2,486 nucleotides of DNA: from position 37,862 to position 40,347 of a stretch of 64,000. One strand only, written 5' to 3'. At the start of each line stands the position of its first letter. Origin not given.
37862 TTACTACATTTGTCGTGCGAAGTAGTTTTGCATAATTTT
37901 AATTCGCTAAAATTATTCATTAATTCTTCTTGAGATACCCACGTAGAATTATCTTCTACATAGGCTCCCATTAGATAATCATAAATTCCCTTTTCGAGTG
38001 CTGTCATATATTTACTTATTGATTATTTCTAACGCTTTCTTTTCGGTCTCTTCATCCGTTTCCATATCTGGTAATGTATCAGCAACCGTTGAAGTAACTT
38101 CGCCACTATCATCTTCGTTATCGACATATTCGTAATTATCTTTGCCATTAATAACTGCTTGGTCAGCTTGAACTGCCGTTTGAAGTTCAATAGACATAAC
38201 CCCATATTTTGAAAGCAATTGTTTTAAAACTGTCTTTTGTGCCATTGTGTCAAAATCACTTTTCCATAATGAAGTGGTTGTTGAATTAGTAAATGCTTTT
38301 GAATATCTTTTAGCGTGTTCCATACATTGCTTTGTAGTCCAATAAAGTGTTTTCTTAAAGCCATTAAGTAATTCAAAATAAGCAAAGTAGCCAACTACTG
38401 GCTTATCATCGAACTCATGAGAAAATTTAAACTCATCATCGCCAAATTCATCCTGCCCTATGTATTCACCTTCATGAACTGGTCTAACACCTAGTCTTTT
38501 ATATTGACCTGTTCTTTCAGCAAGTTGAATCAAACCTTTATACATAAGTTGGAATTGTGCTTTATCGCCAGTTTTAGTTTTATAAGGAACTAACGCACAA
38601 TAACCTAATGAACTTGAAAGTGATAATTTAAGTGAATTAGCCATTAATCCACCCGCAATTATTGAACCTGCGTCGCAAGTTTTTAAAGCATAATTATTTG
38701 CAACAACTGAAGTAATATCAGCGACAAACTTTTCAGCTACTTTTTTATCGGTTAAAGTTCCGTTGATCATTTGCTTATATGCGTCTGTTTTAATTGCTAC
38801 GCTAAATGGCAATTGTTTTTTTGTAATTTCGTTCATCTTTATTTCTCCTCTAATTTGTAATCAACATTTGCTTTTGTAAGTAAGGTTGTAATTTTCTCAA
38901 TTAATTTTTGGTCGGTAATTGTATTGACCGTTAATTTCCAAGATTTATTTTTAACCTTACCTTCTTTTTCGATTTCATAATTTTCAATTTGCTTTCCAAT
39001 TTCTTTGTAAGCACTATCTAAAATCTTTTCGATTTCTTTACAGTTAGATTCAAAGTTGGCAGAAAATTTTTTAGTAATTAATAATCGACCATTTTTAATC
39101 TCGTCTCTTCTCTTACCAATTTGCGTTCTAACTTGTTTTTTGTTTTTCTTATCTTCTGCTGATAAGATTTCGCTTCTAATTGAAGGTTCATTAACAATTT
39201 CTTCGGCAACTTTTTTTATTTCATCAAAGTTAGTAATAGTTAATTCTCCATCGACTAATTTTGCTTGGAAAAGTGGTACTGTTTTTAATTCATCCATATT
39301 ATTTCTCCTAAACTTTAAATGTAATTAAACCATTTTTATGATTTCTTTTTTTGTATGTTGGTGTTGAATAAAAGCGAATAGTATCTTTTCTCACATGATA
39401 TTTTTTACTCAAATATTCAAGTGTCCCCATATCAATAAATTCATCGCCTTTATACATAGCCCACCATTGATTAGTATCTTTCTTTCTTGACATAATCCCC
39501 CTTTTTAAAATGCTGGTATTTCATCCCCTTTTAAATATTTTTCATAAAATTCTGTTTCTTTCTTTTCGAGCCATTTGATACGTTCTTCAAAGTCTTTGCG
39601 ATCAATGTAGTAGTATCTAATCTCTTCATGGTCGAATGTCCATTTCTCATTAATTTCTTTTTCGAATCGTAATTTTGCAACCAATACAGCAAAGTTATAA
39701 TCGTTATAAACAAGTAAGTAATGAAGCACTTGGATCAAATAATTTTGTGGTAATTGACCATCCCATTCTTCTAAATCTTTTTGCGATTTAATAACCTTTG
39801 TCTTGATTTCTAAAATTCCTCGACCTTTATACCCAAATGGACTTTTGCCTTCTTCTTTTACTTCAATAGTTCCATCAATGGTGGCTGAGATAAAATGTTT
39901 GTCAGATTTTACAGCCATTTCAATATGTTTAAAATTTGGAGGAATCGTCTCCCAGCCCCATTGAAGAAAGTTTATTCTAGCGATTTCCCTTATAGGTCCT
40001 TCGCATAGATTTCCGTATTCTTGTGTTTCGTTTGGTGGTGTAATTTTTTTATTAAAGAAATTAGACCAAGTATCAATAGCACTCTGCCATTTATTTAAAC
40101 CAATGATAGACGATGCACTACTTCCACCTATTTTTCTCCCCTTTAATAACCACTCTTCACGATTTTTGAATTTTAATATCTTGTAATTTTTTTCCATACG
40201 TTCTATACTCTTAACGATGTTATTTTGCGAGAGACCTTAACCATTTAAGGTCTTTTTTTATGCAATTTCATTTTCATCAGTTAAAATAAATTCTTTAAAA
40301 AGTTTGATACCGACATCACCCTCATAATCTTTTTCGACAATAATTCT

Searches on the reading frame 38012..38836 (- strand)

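Call 96: search_protein_families(library=pfam, proteins=[window:38012-38836:-], max_evalue=0.001)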
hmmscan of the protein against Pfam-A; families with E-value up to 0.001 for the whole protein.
window:38012-38836:- (274 aa): 1 family
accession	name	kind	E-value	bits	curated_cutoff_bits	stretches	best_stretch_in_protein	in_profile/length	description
PF03837.19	RecT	-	6.5e-42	143.8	24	1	36-229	2-188/198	RecT family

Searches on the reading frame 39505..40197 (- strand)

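Call 96: search_protein_families(library=pfam, proteins=[window:39505-40197:-], max_evalue=0.001)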
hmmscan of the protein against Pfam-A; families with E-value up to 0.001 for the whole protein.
window:39505-40197:- (230 aa): 1 family
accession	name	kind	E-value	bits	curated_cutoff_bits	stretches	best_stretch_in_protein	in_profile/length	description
PF09588.16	YqaJ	-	8.7e-13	49.2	22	1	21-163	8-146/150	YqaJ-like viral recombinase domain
